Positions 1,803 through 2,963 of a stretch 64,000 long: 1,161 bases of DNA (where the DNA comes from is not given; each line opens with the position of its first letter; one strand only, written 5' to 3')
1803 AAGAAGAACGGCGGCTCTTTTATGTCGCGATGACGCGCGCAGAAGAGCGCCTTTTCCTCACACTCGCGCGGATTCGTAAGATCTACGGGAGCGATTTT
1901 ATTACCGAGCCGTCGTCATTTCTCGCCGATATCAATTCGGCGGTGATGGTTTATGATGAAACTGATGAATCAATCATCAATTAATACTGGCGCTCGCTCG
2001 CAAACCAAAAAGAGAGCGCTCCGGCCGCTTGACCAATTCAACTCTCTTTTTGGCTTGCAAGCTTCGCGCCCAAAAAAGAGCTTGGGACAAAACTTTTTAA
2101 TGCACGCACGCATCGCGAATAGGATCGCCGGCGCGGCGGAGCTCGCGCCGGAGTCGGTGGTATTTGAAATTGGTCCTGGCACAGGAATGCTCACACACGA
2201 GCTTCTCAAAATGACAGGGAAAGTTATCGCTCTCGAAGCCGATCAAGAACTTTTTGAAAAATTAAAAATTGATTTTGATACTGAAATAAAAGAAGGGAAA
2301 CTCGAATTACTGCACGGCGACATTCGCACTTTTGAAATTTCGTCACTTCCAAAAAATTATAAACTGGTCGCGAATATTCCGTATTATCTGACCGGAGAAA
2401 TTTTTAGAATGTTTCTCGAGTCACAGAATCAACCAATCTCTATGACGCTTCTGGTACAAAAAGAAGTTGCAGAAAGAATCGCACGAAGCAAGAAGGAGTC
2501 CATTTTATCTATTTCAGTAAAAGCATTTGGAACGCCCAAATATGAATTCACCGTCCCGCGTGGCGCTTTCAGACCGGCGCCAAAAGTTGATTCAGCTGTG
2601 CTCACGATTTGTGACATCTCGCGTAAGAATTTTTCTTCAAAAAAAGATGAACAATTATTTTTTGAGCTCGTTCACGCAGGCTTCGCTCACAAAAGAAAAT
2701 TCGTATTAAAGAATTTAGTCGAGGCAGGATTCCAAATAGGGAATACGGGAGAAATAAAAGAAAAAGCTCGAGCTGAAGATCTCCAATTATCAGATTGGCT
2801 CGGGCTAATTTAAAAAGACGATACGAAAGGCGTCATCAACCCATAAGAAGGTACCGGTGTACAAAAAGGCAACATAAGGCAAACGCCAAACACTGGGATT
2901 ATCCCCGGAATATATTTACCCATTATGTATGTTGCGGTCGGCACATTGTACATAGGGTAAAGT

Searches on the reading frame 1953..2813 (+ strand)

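Call 95: search_protein_families(library=pfam, proteins=[window:1953-2813:+], max_evalue=0.001)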
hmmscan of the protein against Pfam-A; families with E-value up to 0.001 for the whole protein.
window:1953-2813:+ (286 aa): 1 family
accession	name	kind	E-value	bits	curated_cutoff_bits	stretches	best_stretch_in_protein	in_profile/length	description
PF00398.26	RrnaAD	-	3.7e-47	161.1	24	1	40-284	4-256/263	Ribosomal RNA adenine dimethylase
